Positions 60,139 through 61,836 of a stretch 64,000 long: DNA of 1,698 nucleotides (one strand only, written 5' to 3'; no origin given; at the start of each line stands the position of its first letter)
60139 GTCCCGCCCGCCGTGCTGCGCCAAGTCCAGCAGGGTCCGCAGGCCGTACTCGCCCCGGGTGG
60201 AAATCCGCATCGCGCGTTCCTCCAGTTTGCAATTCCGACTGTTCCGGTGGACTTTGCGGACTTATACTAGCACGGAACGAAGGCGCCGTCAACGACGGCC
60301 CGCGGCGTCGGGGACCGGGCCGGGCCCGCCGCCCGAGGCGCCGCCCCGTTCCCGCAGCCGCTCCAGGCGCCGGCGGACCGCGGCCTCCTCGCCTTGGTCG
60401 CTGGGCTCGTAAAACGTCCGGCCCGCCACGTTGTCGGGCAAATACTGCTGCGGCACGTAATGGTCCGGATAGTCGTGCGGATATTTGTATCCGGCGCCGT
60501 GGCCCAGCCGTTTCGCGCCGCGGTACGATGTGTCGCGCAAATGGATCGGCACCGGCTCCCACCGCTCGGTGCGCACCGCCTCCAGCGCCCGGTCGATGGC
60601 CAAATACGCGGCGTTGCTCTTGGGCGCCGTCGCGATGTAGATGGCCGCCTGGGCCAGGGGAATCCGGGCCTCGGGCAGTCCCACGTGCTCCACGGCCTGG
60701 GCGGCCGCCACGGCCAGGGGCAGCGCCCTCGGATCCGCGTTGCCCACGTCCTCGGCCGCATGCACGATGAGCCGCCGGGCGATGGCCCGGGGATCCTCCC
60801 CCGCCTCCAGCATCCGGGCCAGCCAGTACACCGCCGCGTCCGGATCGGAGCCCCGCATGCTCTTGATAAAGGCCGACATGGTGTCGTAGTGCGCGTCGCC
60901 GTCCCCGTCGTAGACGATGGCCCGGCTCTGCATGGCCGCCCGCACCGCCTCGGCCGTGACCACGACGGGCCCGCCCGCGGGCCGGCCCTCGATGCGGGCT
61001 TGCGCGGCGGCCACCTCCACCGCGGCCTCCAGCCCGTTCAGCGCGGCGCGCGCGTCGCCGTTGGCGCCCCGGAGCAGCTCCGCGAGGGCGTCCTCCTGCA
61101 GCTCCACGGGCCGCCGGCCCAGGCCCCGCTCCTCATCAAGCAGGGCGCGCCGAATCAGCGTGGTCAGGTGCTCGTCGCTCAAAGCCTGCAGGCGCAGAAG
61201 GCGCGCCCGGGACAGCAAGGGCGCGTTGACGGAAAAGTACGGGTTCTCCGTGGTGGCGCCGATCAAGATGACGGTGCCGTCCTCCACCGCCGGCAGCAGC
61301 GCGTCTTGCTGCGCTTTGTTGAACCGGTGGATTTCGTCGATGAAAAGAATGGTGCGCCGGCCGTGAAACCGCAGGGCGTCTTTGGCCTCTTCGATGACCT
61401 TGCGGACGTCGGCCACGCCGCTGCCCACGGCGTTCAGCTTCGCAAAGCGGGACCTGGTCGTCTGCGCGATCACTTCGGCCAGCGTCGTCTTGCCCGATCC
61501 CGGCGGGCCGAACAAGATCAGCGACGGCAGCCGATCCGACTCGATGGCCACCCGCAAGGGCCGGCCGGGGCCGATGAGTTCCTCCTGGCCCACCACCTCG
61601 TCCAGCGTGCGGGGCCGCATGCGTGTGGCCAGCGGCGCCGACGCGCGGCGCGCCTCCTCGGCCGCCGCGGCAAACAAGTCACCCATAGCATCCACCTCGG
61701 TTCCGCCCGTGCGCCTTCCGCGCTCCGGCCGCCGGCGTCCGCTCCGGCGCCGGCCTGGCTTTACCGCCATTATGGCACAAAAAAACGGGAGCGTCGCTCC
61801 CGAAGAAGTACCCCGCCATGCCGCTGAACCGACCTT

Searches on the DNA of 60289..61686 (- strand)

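Call 13: search_rna_families(sources=[L001, L002, L003, L005, L006, L007, L009, L012, L015, L018, L032, L041, L042, L044, L046, L065, L067, L074, L075, L078], threshold=gathering)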
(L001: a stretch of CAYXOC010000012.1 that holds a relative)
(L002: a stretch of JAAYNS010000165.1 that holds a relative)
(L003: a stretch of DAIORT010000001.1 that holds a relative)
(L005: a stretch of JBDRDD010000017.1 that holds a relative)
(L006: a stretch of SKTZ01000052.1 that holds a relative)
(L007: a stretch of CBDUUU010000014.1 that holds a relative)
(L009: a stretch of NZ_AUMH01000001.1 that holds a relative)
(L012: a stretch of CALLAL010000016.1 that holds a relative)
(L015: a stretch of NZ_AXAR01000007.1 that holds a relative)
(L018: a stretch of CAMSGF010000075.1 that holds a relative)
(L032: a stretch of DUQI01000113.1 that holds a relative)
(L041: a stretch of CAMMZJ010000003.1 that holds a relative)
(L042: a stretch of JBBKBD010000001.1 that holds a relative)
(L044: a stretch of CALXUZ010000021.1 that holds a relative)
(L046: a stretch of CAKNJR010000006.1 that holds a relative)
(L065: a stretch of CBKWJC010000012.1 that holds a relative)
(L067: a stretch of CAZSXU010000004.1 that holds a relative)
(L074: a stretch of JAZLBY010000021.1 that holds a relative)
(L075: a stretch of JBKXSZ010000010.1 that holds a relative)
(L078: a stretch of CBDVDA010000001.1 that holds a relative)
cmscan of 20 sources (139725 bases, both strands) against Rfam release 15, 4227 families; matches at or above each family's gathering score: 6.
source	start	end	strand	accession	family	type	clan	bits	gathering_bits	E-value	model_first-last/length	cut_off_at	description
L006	2784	2958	+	RF00013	6S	Gene;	-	102.1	46.4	4.4e-19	1-187/187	no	6S / SsrS RNA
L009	2551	2733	+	RF00013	6S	Gene;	-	85.4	46.4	4.3e-15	1-187/187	no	6S / SsrS RNA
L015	2513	2721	+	RF00013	6S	Gene;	-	74.6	46.4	1.6e-12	1-187/187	no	6S / SsrS RNA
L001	2751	2940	+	RF00013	6S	Gene;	-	69.3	46.4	3e-11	1-187/187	no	6S / SsrS RNA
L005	2821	2974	+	RF00013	6S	Gene;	-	58.3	46.4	1.2e-08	1-187/187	no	6S / SsrS RNA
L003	875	1058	+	RF00013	6S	Gene;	-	49.3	46.4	1.6e-06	1-187/187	no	6S / SsrS RNA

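Call 32: search_rna_families(sources=[L004, L008, L010, L011, L013, L014, L016, L017, L019, L020, L021, L022, L023, L024, L025, L026, L027, L028, L029, L030], threshold=gathering)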
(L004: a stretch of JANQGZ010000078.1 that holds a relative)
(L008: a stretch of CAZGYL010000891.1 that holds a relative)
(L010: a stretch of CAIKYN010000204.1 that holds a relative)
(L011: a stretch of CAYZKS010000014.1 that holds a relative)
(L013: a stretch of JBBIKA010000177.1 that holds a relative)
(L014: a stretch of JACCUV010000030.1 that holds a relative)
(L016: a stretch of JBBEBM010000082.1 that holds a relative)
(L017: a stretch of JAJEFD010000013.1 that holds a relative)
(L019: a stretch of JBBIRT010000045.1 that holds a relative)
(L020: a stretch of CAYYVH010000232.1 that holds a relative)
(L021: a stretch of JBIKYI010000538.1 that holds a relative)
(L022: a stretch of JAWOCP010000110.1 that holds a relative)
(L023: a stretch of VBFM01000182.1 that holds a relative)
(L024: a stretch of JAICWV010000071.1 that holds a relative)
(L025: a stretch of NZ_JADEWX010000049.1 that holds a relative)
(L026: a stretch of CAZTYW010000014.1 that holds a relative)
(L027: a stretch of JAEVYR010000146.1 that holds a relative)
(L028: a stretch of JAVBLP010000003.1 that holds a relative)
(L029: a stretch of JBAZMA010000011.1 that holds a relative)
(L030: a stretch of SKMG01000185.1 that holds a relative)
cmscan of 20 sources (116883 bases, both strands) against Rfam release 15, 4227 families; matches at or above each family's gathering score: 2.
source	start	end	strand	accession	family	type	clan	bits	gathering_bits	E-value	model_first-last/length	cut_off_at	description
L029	128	280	+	RF00013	6S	Gene;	-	70.5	46.4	1.3e-11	1-187/187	no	6S / SsrS RNA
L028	2670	2830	+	RF00013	6S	Gene;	-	52.7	46.4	2.2e-07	1-187/187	no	6S / SsrS RNA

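Call 33: search_rna_families(sources=[L031, L033, L034, L035, L036, L037, L038, L039, L040, L043, L045, L047, L048, L049, L050, L051, L052, L053, L054, L055], threshold=gathering)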
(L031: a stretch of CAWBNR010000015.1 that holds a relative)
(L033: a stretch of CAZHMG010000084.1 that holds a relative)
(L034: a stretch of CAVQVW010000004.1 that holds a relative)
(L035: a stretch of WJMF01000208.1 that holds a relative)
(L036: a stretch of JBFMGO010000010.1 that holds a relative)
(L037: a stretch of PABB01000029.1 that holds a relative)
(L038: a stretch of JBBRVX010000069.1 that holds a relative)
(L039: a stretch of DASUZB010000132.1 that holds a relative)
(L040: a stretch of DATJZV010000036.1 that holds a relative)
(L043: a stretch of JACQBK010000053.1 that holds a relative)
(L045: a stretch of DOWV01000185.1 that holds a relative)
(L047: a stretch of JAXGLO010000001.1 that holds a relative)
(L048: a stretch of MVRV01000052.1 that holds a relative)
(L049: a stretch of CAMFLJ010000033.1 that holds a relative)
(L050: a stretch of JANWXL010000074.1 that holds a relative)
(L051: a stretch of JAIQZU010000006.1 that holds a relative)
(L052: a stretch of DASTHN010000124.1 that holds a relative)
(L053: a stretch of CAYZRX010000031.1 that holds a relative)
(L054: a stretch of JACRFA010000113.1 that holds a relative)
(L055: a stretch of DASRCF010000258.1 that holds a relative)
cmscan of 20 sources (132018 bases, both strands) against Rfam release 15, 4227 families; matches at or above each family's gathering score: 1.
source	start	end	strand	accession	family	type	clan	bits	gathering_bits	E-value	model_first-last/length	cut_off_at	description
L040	254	435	+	RF00013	6S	Gene;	-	97.2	46.4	6.3e-18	1-187/187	no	6S / SsrS RNA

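Call 34: search_rna_families(sources=[L056, L057, L058, L059, L060, L061, L062, L063, L064, L066, L068, L069, L070, L071, L072, L073, L076, L077, L079, L080], threshold=gathering)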
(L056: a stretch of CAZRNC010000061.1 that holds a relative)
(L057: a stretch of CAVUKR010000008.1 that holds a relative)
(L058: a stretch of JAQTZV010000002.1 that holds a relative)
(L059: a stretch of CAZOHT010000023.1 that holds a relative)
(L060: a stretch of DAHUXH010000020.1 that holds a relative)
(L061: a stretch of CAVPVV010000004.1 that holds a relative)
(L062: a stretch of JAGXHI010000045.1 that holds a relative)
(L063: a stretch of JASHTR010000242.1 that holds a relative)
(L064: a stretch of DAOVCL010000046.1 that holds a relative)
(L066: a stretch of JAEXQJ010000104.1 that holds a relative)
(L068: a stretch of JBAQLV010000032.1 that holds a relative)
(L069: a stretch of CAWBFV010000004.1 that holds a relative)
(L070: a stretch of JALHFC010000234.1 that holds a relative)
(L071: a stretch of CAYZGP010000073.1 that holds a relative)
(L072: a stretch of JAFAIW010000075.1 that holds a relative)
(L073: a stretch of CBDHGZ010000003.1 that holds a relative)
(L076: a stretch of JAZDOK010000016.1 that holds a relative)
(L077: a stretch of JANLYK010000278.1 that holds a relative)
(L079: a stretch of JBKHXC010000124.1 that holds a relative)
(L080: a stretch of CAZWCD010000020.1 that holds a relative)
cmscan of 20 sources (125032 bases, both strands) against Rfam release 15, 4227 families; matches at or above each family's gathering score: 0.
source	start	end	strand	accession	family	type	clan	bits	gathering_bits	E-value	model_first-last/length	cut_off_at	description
